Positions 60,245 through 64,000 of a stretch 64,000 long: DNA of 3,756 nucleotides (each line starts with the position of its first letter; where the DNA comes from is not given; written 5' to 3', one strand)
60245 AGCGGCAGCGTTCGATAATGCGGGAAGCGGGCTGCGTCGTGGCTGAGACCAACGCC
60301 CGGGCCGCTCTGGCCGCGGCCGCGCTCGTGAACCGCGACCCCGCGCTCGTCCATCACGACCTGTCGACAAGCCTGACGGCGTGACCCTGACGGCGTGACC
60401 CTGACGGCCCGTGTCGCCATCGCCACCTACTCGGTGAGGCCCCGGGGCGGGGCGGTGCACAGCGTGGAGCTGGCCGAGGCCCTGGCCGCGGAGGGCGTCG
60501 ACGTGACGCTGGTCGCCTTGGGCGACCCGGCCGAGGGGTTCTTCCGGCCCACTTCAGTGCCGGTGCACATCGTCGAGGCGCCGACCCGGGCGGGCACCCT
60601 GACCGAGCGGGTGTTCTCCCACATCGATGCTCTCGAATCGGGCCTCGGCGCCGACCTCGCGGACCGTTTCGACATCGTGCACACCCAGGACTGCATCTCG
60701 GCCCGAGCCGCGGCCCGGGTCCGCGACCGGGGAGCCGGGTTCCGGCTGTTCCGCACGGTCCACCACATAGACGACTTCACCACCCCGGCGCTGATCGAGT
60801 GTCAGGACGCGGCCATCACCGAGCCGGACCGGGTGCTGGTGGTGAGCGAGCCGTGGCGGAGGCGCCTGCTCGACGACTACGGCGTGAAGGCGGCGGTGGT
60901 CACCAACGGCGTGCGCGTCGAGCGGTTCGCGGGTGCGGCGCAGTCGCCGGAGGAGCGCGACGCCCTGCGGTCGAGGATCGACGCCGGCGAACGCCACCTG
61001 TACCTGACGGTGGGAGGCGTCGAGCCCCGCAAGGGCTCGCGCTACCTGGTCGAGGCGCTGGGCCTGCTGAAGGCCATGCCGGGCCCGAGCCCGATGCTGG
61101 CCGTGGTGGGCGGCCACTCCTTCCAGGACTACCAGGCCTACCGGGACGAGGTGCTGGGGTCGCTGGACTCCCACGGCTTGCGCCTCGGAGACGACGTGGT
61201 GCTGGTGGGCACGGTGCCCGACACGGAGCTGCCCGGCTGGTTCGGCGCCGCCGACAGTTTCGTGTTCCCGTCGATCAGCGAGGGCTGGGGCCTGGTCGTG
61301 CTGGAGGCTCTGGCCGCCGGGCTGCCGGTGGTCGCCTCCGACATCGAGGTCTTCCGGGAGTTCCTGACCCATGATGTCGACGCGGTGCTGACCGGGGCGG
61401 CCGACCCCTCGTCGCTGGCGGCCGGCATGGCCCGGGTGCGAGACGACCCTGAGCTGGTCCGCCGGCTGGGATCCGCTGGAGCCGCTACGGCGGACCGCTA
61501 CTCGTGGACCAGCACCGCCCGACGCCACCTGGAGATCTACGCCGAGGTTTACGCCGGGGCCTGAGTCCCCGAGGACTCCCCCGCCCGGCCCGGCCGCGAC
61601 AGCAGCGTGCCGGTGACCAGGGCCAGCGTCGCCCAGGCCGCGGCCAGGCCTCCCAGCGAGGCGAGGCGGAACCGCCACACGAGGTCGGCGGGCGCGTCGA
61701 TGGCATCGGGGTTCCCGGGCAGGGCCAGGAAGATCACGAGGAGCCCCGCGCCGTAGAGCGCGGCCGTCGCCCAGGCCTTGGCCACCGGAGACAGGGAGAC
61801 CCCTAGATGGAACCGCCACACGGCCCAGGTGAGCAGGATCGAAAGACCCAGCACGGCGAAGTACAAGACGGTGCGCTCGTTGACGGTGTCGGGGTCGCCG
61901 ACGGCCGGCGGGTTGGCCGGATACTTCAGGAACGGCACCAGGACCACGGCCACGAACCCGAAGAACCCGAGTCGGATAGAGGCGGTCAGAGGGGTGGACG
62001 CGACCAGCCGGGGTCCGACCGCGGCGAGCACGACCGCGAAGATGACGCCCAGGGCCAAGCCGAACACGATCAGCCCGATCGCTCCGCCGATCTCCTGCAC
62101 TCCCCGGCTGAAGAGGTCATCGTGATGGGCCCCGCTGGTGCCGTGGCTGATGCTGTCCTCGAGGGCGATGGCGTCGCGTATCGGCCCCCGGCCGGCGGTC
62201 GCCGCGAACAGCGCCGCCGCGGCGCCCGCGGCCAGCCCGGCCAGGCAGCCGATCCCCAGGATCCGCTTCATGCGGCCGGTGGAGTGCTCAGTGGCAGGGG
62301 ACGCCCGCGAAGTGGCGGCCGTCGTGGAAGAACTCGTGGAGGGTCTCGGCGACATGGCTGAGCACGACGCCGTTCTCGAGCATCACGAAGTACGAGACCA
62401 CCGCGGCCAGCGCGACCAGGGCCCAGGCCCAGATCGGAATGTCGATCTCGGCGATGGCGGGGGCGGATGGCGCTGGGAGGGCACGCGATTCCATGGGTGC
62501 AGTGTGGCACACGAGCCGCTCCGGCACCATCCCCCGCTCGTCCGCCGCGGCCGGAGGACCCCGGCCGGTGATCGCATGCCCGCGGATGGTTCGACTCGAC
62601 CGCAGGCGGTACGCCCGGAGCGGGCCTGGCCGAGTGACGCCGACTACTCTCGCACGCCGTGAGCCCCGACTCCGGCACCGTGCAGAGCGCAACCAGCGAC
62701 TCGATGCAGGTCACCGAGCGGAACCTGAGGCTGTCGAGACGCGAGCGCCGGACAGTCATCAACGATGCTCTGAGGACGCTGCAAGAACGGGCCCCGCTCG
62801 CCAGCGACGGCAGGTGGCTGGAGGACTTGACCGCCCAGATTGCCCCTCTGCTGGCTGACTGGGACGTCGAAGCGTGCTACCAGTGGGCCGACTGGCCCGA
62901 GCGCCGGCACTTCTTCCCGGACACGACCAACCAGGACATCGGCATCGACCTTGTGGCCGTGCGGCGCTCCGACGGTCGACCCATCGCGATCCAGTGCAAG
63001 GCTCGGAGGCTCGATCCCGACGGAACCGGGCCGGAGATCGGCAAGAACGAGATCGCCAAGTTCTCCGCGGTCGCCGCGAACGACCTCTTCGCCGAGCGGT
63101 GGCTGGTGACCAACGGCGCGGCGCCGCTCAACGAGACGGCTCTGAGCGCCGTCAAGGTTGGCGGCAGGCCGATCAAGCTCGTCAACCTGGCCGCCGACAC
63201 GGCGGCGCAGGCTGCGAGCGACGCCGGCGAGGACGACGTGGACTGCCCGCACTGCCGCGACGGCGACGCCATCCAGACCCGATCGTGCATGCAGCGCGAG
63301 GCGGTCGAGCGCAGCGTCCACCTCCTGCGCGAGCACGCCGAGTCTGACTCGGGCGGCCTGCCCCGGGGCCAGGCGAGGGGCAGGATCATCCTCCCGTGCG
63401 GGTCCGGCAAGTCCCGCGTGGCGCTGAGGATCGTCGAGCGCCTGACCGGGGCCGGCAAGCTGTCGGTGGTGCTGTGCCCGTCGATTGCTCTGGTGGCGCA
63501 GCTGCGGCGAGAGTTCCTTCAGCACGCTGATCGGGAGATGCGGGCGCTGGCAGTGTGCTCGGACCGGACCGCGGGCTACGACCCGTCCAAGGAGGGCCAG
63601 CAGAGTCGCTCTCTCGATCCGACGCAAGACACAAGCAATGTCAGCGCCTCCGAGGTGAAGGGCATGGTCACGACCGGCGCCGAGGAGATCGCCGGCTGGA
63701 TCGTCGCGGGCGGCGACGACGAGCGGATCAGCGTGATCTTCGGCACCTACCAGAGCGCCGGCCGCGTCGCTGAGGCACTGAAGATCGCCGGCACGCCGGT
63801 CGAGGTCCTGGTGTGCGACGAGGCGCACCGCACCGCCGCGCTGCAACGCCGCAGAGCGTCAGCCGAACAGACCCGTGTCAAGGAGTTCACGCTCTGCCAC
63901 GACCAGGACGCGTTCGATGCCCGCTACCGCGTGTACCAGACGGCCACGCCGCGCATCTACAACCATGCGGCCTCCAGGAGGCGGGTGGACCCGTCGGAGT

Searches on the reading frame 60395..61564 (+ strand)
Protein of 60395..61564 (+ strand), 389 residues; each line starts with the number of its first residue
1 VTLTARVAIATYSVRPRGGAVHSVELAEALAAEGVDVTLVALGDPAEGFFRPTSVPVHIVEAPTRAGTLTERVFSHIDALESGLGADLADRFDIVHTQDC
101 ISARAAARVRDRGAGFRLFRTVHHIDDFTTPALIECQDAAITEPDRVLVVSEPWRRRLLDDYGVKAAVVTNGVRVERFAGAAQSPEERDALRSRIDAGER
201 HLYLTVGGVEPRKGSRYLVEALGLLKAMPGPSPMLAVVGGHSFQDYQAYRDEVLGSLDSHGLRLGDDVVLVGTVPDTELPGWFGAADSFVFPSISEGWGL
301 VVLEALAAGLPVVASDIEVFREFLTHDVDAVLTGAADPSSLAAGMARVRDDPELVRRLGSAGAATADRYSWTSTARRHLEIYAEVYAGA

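Call 14: search_protein_families(library=ncbifam, proteins=[window:60395-61564:+], max_evalue=0.00001)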
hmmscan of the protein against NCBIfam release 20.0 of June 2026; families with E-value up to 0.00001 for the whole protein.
window:60395-61564:+ (389 aa): 22 families
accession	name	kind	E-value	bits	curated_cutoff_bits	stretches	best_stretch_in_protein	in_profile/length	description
TIGR04047.1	MSMEG_0565_glyc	hypoth_equivalog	1.8e-113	379.4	259.85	1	6-383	1-372/373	MSMEG_0565 family glycosyltransferase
TIGR03449.1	mycothiol_MshA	equivalog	1.6e-26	93.1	462.5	1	132-385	153-403/406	D-inositol-3-phosphate glycosyltransferase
TIGR02149.1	glgA_Coryne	subfamily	3.1e-25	89.1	302.4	1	139-385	140-390/391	glycogen synthase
NF041876.1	EPS_EpsE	equivalog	4.8e-24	85.3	400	1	188-366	202-376/389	exopolysaccharide biosynthesis GT4 family glycosyltransferase EpsE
TIGR03088.1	stp2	hypoth_equivalog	1.3e-20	73.8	409.05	1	164-385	160-373/374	TIGR03088 family PEP-CTERM/XrtA system glycosyltransferase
NF053513.1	Gtran_IagA_BgsA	equivalog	1.1e-15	57.5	460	1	148-385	109-331/333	LTA glycolipid anchor biosynthesis glycosyltransferase, IagA/BgsA family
NF038295.1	EPS_HpsP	equivalog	1.6e-15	57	550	1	168-385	180-387/388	hormogonium polysaccharide biosynthesis glycosyltransferase HpsP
TIGR03999.1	thiol_BshA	equivalog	2.2e-15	56.5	273.7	1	6-385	2-373/375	N-acetyl-alpha-D-glucosaminyl L-malate synthase BshA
TIGR04063.1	stp3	hypoth_equivalog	4.1e-14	52.3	442.05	1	139-385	153-395/397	TIGR04063 family PEP-CTERM/XrtA system glycosyltransferase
NF012028.0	PRK15484.1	subfamily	9.7e-13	47.9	618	1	122-380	125-373/380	lipopolysaccharide N-acetylglucosaminyltransferase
NF047684.1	TeichurnBiosyTuaC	equivalog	1.1e-12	47.6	550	1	93-342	110-345/391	teichuronic acid biosynthesis protein TuaC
NF053787.1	GlcN_PG_synth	equivalog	1.9e-12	46.7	480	1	272-385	248-359/361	N-acetylglucosaminyl phosphatidylglycerol synthase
NF038229.1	Glyco4_Geo_Pelo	equivalog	1.1e-11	44.3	400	1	187-386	147-337/338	GPMC system family 4 glycosyltransferase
TIGR04157.1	glyco_rSAM_CFB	subfamily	3.7e-11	42.7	400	1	140-328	166-343/406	TIGR04157 family glycosyltransferase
NF049987.1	DaglGlyslTfaseDgs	equivalog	5.4e-11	42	500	1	266-335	212-280/332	processive diacylglycerol alpha-glucosyltransferase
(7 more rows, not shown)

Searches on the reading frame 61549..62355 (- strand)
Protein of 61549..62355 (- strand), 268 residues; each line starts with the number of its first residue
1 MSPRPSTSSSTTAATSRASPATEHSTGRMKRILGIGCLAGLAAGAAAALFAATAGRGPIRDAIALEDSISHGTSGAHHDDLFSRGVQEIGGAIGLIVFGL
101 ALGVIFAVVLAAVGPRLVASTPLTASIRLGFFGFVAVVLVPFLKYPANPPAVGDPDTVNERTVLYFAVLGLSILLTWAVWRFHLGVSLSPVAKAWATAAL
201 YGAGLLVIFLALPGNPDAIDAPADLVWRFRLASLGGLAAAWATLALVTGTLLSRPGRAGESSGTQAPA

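Call 14: search_protein_families(library=ncbifam, proteins=[window:61549-62355:-], max_evalue=0.00001)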
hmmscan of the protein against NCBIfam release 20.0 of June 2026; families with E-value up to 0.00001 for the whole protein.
window:61549-62355:- (268 aa): 0 families

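Call 35: search_protein_families(library=pfam, proteins=[window:61549-62355:-], max_evalue=0.01)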
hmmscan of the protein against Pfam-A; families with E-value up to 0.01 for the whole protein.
window:61549-62355:- (268 aa): 1 family
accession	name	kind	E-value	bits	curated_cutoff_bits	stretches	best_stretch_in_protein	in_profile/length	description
PF09490.15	CbtA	-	6.9e-50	170.6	30.7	1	30-252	2-238/239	Probable cobalt transporter subunit (CbtA)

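Call 52: search_protein_families(library=ncbifam, proteins=[window:61549-62355:-], max_evalue=1)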
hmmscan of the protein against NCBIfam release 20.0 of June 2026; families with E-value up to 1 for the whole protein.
window:61549-62355:- (268 aa): 1 family
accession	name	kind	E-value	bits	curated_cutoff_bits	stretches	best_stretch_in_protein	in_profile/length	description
TIGR02458.1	CbtA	hypoth_equivalog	0.22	11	182.9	0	32-253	5-229/230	cobalt transporter subunit CbtA (proposed)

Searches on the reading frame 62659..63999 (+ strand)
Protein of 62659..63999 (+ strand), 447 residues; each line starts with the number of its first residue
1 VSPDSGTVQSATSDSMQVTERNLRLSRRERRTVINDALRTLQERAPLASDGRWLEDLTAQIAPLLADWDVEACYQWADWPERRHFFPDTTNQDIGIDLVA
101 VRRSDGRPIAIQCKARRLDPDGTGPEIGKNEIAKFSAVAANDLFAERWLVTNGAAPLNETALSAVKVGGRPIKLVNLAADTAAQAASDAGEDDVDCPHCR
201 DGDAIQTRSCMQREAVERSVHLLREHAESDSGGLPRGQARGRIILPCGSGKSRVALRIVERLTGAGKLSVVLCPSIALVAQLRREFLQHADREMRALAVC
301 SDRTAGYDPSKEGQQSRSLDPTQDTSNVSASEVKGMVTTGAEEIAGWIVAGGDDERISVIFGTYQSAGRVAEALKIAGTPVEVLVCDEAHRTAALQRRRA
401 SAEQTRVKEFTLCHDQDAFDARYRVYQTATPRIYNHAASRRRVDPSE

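Call 14: search_protein_families(library=ncbifam, proteins=[window:62659-63999:+], max_evalue=0.00001)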
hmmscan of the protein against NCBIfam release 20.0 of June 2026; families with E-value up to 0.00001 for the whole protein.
window:62659-63999:+ (447 aa): 0 families

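Call 35: search_protein_families(library=pfam, proteins=[window:62659-63999:+], max_evalue=0.01)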
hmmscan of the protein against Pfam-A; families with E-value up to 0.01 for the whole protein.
window:62659-63999:+ (447 aa): 5 families
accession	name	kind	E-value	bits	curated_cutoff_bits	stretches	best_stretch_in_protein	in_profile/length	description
PF04851.21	ResIII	-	6.7e-17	62.3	22.5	1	211-432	7-163/164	Type III restriction enzyme, res subunit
PF13156.12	Mrr_cat_2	-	3.8e-12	46.6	22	1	63-178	4-108/127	Restriction endonuclease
PF00270.35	DEAD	-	4.8e-06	26.9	26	1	244-318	20-91/167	DEAD/DEAH box helicase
PF04471.18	Mrr_cat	-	2.9e-05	24.6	21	1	91-176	31-107/115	Restriction endonuclease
PF09848.15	SLFN-g3_helicase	-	0.0019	18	24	0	248-398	11-97/354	Schlafen group 3, DNA/RNA helicase domain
